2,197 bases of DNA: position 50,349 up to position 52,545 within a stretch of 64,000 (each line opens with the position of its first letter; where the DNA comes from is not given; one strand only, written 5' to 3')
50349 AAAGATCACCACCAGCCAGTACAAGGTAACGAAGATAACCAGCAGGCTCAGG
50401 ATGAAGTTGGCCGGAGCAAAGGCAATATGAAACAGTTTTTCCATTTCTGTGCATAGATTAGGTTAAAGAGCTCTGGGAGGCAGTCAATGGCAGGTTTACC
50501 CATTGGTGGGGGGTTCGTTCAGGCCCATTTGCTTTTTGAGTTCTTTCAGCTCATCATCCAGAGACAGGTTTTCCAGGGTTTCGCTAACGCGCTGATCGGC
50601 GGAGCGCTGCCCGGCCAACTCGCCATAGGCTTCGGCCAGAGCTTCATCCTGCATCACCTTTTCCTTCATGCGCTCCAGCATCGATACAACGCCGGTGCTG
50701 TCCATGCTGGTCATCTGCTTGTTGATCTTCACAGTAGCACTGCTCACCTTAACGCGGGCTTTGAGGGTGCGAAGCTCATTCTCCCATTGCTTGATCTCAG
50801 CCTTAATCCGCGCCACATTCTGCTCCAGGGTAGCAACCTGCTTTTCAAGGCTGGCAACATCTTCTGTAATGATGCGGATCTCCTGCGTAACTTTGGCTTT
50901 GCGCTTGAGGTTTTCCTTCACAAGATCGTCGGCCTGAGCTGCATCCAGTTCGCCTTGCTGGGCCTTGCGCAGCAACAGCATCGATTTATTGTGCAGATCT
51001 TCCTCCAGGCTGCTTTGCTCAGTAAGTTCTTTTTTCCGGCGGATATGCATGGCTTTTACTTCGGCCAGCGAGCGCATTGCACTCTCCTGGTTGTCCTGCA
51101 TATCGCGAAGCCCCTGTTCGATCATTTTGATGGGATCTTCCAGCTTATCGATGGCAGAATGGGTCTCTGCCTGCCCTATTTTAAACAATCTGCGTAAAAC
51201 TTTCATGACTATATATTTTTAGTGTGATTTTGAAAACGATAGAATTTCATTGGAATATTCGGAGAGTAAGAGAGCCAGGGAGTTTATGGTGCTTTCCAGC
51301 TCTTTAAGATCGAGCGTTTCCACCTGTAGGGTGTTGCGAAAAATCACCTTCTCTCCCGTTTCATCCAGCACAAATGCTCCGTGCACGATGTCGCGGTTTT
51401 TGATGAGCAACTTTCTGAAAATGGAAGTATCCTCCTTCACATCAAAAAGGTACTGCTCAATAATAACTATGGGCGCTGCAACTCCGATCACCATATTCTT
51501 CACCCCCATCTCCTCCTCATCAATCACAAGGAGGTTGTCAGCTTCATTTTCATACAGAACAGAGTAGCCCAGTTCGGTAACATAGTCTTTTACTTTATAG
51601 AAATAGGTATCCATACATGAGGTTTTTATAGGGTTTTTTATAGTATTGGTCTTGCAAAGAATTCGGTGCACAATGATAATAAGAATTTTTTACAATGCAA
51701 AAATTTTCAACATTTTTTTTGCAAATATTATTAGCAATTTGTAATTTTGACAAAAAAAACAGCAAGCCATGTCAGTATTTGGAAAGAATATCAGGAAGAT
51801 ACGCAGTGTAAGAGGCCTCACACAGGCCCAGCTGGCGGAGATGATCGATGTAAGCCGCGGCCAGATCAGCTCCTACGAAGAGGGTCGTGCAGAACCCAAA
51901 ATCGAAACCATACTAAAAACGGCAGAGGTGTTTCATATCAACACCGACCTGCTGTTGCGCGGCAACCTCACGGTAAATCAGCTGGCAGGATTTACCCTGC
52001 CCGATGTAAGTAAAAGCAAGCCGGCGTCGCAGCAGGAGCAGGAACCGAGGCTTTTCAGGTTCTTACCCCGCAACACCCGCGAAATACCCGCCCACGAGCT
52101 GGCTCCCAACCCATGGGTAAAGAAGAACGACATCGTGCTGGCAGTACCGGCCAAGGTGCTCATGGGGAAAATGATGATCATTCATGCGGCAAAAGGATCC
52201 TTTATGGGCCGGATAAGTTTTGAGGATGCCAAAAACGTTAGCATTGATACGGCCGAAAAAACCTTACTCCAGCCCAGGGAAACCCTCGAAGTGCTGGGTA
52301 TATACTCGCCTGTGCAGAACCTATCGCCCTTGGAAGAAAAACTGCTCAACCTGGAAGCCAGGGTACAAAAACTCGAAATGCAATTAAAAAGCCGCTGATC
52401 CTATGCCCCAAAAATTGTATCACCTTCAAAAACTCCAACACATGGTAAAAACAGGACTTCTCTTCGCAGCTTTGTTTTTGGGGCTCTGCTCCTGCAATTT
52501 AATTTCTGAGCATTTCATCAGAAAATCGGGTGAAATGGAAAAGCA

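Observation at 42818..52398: Psp/flotillin-type membrane-maintenance operon (ybjN-like, pspA, nfeD/yqiJ-like, flotillin) extended by a 1613-aa MoxR-class AAA+ giant, with a divergent XRE regulator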

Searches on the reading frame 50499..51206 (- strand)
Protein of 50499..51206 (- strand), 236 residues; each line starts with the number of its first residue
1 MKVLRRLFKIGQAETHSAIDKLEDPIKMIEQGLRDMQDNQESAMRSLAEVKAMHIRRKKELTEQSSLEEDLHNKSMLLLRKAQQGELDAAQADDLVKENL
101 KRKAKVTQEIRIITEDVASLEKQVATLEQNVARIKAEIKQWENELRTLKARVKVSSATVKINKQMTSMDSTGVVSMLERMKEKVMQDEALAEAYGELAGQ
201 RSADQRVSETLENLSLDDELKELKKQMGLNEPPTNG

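Call 4: search_protein_families(library=pfam, proteins=[window:50499-51206:-], max_evalue=0.01)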
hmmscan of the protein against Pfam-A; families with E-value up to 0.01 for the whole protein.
window:50499-51206:- (236 aa): 3 families
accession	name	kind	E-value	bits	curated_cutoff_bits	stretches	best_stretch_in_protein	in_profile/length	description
PF04012.17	PspA_IM30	-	8.7e-37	127.3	33.9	1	3-226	2-217/220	PspA/IM30 family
PF14257.11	DUF4349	-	0.0021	17.9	27.7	1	122-180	115-172/213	Domain of unknown function (DUF4349)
PF11559.13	ADIP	-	0.0057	17.2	34.3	1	97-165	48-116/151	Afadin- and alpha -actinin-Binding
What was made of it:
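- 50496..51206 (-): PspA/IM30 family protein, 236 aa. PF04012 E = 8.7e-37, 127 bits against a cutoff of 33.9 (call 4).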

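Call 5: search_protein_families(library=ncbifam, proteins=[window:50499-51206:-], max_evalue=0.01)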
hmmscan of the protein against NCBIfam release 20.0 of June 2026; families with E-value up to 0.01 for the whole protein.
window:50499-51206:- (236 aa): 9 families
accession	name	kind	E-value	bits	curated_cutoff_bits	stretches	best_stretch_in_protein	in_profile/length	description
TIGR02977.1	phageshock_pspA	equivalog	4.1e-14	52.8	242.95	1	1-227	1-217/219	phage shock protein PspA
NF045984.1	StressProtLiaH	equivalog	1e-07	31.9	380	1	3-212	2-202/225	stress responsive protein LiaH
NF007974.0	PRK10698.1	equivalog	1.4e-07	31.4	336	1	1-228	1-218/222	phage shock protein PspA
TIGR04523.1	Mplasa_alph_rch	subfamily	1.7e-05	23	270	1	14-226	332-546/745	helix-rich protein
TIGR02168.1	SMC_prok_B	equivalog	1.9e-05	22.6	567.35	1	12-214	674-880/1181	chromosome segregation protein SMC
NF033930.1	pneumo_PspA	exception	5.1e-05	22.2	850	1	20-198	118-300/659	pneumococcal surface protein A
TIGR01843.1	type_I_hlyD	subfamily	0.00028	20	208.65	1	47-214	71-235/422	HlyD family type I secretion periplasmic adaptor subunit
TIGR02169.1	SMC_prok_A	equivalog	0.0058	14.3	729.4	1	13-227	755-968/1165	chromosome segregation protein SMC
NF052504.1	sll1863_fam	domain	0.0073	16.5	35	1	130-164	5-41/93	sll1863 family stress response protein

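Call 11: search_protein_families(library=padloc, proteins=[window:50499-51206:-], max_evalue=0.01)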
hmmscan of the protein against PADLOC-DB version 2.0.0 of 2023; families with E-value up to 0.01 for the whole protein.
window:50499-51206:- (236 aa): 7 families
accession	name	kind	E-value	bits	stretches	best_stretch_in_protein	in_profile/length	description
PDLC00580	JetC3|JetC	-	7.7e-05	19.1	1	12-214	272-473/1068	DUF3584 domain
PDLC00006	DruC1|DruC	-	0.00046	16.8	1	13-182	185-344/626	Unknown function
PDLC02666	DndD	-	0.00059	16.5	1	57-177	400-521/665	DndD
PDLC03865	LmuB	-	0.002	14.4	1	15-224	549-753/1007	-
PDLC03868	LmuB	-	0.0056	13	1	16-214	251-450/1035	-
PDLC01177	CorA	-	0.0062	14.7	1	95-176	8-91/117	CorA-like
PDLC00513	JetC1|JetC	-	0.0073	12.3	1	7-197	624-801/1140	DUF3584 domain; MukB-like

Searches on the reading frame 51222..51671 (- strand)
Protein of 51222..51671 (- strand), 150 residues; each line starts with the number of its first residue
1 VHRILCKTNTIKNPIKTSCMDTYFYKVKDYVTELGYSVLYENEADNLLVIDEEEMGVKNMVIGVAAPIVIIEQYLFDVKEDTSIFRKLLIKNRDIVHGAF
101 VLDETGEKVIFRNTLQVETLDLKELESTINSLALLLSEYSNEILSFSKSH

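Call 4: search_protein_families(library=pfam, proteins=[window:51222-51671:-], max_evalue=0.01)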
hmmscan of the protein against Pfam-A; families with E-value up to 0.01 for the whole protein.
window:51222-51671:- (150 aa): 1 family
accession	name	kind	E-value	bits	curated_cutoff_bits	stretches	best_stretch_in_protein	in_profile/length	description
PF22550.1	CesT_Tir_1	-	3.1e-52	176.4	27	1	20-149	1-131/131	CesT_Tir_1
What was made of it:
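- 51219..51614 (-): CesT/Tir-like chaperone, 131 aa from ATG 51614. The ORF extends to GTG 51671. PF22550 CesT_Tir_1 E = 3e-52, with the match starting at residue 20 of the long ORF (call 4).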

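Call 5: search_protein_families(library=ncbifam, proteins=[window:51222-51671:-], max_evalue=0.01)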
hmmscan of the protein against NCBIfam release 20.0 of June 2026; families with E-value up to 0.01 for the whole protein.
window:51222-51671:- (150 aa): 0 families

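Call 11: search_protein_families(library=padloc, proteins=[window:51222-51671:-], max_evalue=0.01)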
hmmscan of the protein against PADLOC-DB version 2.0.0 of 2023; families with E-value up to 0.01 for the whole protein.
window:51222-51671:- (150 aa): 0 families

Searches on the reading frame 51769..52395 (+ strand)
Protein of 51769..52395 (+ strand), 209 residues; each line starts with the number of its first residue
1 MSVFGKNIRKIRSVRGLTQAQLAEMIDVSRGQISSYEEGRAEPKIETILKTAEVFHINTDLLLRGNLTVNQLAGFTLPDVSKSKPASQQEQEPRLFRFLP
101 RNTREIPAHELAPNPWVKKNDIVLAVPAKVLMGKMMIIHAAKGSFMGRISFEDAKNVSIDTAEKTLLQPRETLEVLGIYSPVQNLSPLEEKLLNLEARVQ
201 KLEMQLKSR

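Call 4: search_protein_families(library=pfam, proteins=[window:51769-52395:+], max_evalue=0.01)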
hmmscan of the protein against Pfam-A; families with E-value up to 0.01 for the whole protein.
window:51769-52395:+ (209 aa): 5 families
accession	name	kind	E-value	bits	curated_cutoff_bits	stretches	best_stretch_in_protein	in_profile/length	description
PF12844.13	HTH_19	-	1.4e-14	54.2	30.2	1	5-66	1-62/64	Helix-turn-helix domain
PF01381.28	HTH_3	-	3.9e-13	49.7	23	1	8-61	1-54/55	Helix-turn-helix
PF13560.12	HTH_31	-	1.5e-08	35.2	27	1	4-59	2-58/64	Helix-turn-helix domain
PF13443.12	HTH_26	-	0.0004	21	22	1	7-57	1-52/63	Cro/C1-type HTH DNA-binding domain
PF04545.22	Sigma70_r4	-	0.0019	18.1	24.1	1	14-37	18-41/50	Sigma-70, region 4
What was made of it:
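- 51769..52398 (+): Divergent XRE/Cro-C1 HTH regulator, 209 aa, with a short degenerate C-terminal domain and a coiled-coil tail. HTH_19 and HTH_3, E about 1e-14 (call 4).
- Checked: A divergent HTH gene lies at 51769-52398 (call 4).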

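Call 5: search_protein_families(library=ncbifam, proteins=[window:51769-52395:+], max_evalue=0.01)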
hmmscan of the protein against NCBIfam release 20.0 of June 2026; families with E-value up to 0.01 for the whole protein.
window:51769-52395:+ (209 aa): 18 families
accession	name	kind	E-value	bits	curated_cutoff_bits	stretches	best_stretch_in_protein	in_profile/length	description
NF041951.1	phage_RstR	subfamily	4.2e-15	55.9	80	1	4-66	3-65/108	RstR family transcriptional repressor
NF047948.1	male_kill_WMK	equivalog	7.5e-12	45.3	300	1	4-103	163-262/300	WO male-killing family protein Wmk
TIGR03070.1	couple_hipB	subfamily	2.1e-11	43.6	71.65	1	4-55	3-54/58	type II toxin-antitoxin system Y4mF family antitoxin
NF052239.1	antitox_spr1629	equivalog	2e-10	40.3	335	1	4-66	3-65/377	spr1629 family repressor/antitoxin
NF003162.0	PRK04140.1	equivalog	7.5e-08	31.8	263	1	3-57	126-180/317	transcriptional regulator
TIGR03830.1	CxxCG_CxxCG_HTH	subfamily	6.5e-07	29.2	61.8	1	5-44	67-106/127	type II TA system antitoxin MqsA family protein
NF007257.0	PRK09706.1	subfamily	7.4e-07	29.1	101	1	3-101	5-101/135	transcriptional repressor DicA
NF041575.1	antitoxPezA_Strep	equivalog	1.2e-05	25.4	290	1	4-53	2-51/158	type II toxin-antitoxin system antitoxin PezA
TIGR00270.2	TIGR00270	equivalog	1.2e-05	25.1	110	1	4-58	76-130/159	multiprotein bridging factor aMBF1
NF007408.0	PRK09943.1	equivalog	3.2e-05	23.6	211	1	4-58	8-62/185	HTH-type transcriptional regulator PuuR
NF006015.0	PRK08154.1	subfamily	3.9e-05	23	204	1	4-65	31-92/314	anaerobic benzoate catabolism transcriptional regulator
NF047542.1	telomere_Tap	equivalog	0.00017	20.4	600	1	9-48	23-62/695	telomere-associated protein Tap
NF010465.0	PRK13890.1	equivalog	0.00026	21.1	96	1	3-64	5-66/121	conjugal transfer protein TrbA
NF007271.0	PRK09726.1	equivalog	0.00095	19.1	79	1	8-57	17-66/88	type II toxin-antitoxin system antitoxin HipB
NF003055.0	PRK03975.1-2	equivalog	0.0027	17.5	122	1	14-70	22-74/140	putative transcriptional regulator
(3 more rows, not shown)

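Call 11: search_protein_families(library=padloc, proteins=[window:51769-52395:+], max_evalue=0.01)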
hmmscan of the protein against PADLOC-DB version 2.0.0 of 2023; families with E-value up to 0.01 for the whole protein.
window:51769-52395:+ (209 aa): 20 families
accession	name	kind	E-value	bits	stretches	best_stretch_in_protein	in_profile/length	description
PDLC02926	HTH_VI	-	4.1e-13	47.4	1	4-63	2-61/92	-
PDLC03954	RmrA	-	5.1e-11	40.1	1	5-67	12-74/380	-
PDLC03951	RmrA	-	9.2e-11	39.3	1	6-84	11-89/400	-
PDLC03947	RmrA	-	1.3e-10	38.7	1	3-62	11-70/383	-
PDLC03945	RmrA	-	1.5e-10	38.8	1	4-64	3-63/394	-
PDLC03944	RmrA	-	2.3e-09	34.8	1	4-57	7-60/384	-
PDLC04142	capH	-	1.1e-07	30.9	1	3-65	6-68/103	capH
PDLC03665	Control_protein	-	1.2e-07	29.8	1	3-62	8-68/77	control protein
PDLC03949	RmrA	-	1.7e-07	28.4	1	9-67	8-66/363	-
PDLC03952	RmrA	-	2.7e-07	27.8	1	7-56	26-75/395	-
PDLC03948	RmrA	-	8.4e-07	26.2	1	6-71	11-76/397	-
PDLC04775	PDC-M69A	-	2.4e-06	26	1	4-66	8-70/113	-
PDLC03956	RmrA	-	3.8e-05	20.9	1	7-71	12-77/399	-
PDLC03943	RmrA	-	4e-05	20.9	1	5-62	4-61/370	-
PDLC03955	RmrA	-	9.7e-05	19.8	1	11-63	28-80/371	-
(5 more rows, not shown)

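Call 51: search_protein_families(library=pfam, alignment_id=A6, max_evalue=0.01)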
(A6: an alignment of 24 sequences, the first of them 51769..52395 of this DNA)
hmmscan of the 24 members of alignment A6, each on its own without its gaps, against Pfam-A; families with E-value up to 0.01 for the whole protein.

A. member 1, window:51769-52395:+ (209 aa): 5 families
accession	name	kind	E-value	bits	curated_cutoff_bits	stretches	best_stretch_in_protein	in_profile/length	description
PF12844.13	HTH_19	-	1.4e-14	54.2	30.2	1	5-66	1-62/64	Helix-turn-helix domain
PF01381.28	HTH_3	-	3.9e-13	49.7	23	1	8-61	1-54/55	Helix-turn-helix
PF13560.12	HTH_31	-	1.5e-08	35.2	27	1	4-59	2-58/64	Helix-turn-helix domain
PF13443.12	HTH_26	-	0.0004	21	22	1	7-57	1-52/63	Cro/C1-type HTH DNA-binding domain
PF04545.22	Sigma70_r4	-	0.0019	18.1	24.1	1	14-37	18-41/50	Sigma-70, region 4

B. families by the number of members that match (of 24 scanned): 8 families
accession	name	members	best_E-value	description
PF12844.13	HTH_19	24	1.4e-14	Helix-turn-helix domain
PF01381.28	HTH_3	24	3.9e-13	Helix-turn-helix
PF13560.12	HTH_31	20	1.5e-08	Helix-turn-helix domain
PF13443.12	HTH_26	17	2.3e-06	Cro/C1-type HTH DNA-binding domain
PF00717.28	Peptidase_S24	11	5.3e-10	Peptidase S24-like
PF13744.12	HTH_37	3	0.00027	Helix-turn-helix domain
PF04545.22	Sigma70_r4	1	0.0019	Sigma-70, region 4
PF15731.11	MqsA_antitoxin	1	0.0089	Antitoxin component of bacterial toxin-antitoxin system, MqsA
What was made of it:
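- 51769..52398 (+): Eleven of 24 relatives match Peptidase_S24 (call 51).
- On CI/LexA-type repressors (XRE HTH with S24 peptidase): S24 matches are found in 11 of 24 relatives but not in the window protein (call 51).
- The regulator is an XRE HTH with an S24-like domain and resembles defence-associated HTH regulators such as RmrA and CapH (calls 11, 51).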
